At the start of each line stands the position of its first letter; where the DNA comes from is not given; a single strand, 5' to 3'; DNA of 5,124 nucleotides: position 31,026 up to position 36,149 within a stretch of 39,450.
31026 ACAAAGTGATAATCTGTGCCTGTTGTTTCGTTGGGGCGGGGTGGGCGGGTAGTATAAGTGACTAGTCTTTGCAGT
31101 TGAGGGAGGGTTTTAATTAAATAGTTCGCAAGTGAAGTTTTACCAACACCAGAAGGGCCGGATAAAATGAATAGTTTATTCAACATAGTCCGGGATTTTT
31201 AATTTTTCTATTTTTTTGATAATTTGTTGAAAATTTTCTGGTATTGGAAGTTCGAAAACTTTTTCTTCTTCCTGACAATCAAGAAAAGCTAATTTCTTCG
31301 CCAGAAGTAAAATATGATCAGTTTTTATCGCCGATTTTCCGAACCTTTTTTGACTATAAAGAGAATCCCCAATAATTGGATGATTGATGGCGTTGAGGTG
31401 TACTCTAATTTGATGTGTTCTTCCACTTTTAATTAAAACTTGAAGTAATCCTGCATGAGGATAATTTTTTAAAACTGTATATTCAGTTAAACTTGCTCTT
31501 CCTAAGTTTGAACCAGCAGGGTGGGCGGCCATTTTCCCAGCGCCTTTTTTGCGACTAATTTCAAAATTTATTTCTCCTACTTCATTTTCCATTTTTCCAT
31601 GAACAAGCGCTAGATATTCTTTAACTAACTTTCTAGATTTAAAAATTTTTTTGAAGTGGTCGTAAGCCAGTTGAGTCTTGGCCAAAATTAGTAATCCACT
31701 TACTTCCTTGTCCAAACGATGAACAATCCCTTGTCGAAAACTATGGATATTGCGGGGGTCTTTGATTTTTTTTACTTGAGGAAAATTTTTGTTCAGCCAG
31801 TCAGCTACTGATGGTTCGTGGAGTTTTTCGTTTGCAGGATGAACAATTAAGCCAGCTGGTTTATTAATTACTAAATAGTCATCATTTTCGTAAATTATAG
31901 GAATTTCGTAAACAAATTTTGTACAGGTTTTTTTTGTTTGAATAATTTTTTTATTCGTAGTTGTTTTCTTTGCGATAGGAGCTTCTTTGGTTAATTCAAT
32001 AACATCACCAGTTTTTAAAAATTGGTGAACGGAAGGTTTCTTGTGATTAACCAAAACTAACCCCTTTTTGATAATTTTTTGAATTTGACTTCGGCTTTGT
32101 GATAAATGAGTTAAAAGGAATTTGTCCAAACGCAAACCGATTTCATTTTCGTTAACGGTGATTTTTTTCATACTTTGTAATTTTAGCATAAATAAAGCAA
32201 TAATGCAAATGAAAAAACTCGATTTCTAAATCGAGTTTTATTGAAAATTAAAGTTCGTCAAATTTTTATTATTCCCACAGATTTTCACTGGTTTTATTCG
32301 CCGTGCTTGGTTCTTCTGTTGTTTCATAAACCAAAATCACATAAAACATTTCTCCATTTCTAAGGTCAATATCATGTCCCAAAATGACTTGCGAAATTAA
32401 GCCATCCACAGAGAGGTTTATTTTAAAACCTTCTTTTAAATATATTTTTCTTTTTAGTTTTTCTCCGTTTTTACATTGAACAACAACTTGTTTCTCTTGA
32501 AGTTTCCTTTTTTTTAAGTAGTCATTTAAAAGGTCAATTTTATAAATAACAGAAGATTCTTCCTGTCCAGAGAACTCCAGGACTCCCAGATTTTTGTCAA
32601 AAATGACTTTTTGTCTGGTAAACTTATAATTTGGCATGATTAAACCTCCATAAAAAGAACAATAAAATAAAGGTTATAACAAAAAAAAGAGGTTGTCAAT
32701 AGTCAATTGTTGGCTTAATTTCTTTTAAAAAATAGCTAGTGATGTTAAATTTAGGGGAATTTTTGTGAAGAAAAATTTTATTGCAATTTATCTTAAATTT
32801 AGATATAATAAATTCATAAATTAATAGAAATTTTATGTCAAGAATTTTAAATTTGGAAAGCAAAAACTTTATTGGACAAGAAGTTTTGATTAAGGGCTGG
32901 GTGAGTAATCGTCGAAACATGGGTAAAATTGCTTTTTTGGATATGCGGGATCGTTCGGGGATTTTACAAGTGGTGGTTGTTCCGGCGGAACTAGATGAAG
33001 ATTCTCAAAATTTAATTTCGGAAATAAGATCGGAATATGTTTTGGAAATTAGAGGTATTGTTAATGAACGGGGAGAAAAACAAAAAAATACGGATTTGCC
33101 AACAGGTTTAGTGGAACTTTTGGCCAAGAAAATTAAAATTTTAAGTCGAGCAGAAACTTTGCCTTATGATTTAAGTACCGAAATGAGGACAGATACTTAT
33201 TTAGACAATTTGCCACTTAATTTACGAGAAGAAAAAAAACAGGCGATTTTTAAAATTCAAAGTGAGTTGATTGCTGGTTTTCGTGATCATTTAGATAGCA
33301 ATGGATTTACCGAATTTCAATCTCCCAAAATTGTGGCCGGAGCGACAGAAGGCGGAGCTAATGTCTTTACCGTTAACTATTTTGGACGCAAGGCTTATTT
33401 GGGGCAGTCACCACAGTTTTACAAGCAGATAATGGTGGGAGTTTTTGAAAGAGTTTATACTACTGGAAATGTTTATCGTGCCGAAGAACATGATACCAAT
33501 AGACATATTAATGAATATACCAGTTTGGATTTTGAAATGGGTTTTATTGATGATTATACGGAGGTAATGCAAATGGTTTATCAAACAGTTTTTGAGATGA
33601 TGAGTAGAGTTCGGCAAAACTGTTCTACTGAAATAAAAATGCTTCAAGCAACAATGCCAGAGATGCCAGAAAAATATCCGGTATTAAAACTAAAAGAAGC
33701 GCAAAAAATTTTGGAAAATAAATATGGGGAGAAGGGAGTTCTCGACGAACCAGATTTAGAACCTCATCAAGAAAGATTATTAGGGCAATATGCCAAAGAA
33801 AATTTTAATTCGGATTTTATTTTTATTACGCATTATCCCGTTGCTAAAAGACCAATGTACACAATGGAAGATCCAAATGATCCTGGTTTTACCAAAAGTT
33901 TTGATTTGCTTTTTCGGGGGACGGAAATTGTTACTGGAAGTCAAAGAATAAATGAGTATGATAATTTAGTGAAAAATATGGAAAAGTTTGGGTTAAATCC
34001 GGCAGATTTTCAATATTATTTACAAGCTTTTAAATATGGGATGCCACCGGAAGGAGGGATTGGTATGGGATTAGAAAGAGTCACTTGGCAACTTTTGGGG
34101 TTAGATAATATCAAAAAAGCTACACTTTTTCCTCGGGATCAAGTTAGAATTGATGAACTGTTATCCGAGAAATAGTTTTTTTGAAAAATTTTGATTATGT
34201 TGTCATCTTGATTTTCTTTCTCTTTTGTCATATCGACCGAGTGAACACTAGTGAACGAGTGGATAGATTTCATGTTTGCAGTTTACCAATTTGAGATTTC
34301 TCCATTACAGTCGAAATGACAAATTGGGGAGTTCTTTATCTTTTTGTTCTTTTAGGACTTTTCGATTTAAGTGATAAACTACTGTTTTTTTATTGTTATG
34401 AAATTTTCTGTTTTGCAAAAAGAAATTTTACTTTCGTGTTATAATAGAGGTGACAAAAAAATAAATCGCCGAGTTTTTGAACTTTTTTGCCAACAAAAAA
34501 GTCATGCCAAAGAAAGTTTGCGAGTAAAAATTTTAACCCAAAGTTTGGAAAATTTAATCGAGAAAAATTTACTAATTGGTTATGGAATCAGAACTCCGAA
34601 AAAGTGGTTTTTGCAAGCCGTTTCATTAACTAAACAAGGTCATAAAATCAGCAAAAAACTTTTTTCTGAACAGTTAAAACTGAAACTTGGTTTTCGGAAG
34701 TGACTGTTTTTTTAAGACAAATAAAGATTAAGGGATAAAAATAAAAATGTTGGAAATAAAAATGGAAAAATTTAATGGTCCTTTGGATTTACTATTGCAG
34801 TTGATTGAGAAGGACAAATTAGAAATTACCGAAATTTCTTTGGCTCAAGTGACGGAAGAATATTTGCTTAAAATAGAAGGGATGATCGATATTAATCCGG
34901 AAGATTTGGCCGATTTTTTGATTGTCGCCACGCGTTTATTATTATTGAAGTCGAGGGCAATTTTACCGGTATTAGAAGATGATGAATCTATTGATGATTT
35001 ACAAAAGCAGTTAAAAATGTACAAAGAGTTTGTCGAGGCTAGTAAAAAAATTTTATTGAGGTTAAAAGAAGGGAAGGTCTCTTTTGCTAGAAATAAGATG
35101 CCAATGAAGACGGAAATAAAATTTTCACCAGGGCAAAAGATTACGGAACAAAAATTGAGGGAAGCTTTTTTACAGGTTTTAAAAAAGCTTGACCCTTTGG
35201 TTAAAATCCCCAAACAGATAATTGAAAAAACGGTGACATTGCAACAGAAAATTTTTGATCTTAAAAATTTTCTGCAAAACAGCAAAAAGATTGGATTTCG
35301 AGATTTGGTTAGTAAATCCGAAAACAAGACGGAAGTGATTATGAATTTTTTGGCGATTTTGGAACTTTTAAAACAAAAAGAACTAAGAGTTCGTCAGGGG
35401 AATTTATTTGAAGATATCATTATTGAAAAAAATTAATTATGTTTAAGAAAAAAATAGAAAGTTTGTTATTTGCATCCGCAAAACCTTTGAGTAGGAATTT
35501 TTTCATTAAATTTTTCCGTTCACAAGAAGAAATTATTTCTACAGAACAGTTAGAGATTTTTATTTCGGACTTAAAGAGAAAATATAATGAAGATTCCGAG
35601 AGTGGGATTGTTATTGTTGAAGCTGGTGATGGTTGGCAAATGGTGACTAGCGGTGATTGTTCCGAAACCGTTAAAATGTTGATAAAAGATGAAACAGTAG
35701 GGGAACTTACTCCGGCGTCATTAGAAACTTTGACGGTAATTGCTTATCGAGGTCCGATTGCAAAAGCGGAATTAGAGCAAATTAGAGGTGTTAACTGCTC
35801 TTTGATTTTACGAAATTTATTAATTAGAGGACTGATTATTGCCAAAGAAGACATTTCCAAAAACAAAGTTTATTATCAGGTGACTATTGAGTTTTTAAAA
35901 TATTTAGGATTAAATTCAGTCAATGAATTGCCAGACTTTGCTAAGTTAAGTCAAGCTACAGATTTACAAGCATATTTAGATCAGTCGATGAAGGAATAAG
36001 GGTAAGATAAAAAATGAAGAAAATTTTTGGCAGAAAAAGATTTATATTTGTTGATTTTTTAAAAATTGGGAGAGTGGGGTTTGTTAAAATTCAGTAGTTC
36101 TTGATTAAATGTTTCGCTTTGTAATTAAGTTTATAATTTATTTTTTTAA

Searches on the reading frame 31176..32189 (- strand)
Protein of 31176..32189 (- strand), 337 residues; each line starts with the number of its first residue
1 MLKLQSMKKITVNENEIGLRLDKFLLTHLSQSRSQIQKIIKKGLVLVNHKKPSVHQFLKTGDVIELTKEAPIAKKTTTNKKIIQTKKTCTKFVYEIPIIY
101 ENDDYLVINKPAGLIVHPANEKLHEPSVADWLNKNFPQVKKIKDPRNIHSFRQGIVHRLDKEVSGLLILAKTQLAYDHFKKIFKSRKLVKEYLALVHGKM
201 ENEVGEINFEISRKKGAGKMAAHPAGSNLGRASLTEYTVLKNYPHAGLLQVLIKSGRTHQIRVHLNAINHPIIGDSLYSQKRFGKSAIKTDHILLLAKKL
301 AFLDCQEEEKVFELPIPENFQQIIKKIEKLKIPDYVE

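Call 71: search_protein_families(library=pfam, proteins=[window:31176-32189:-], max_evalue=0.00001)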
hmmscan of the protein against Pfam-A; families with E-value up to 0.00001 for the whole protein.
window:31176-32189:- (337 aa): 2 families
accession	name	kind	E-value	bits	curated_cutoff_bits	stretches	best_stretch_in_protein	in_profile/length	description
PF00849.27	PseudoU_synth_2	-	4.6e-32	111.8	26.8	1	104-267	1-152/152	RNA pseudouridylate synthase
PF01479.30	S4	-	1.7e-09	37.7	22.8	1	19-64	1-48/48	S4 domain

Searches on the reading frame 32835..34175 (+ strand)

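Call 72: search_protein_families(library=pfam, proteins=[window:32835-34175:+], max_evalue=0.00001)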
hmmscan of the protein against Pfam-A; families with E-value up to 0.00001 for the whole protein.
window:32835-34175:+ (446 aa): 2 families
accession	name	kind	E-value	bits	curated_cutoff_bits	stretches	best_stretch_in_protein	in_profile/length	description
PF00152.25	tRNA-synt_2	-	5.5e-81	272.4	25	1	120-436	3-308/308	tRNA synthetases class II (D, K and N)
PF01336.31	tRNA_anti-codon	-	2e-16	60.1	27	1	17-103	1-75/75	OB-fold nucleic acid binding domain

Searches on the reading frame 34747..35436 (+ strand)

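Call 72: search_protein_families(library=pfam, proteins=[window:34747-35436:+], max_evalue=0.00001)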
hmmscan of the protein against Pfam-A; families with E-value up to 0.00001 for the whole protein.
window:34747-35436:+ (229 aa): 1 family
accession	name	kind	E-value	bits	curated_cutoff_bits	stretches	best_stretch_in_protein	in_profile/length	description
PF02616.19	SMC_ScpA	-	2.7e-18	67.3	24.6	1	19-226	1-229/232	Segregation and condensation protein ScpA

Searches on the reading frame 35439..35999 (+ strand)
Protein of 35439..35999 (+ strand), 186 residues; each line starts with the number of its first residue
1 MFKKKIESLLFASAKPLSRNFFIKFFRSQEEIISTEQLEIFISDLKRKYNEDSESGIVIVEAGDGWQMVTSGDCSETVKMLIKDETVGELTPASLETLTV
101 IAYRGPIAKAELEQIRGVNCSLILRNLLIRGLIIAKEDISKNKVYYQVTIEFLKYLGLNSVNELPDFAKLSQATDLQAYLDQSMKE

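Call 72: search_protein_families(library=pfam, proteins=[window:35439-35999:+], max_evalue=0.00001)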
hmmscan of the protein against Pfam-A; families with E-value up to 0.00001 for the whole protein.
window:35439-35999:+ (186 aa): 1 family
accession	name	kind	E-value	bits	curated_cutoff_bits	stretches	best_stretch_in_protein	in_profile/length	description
PF04079.22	SMC_ScpB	-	2.3e-39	135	27.4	1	5-166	2-159/160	Segregation and condensation complex subunit ScpB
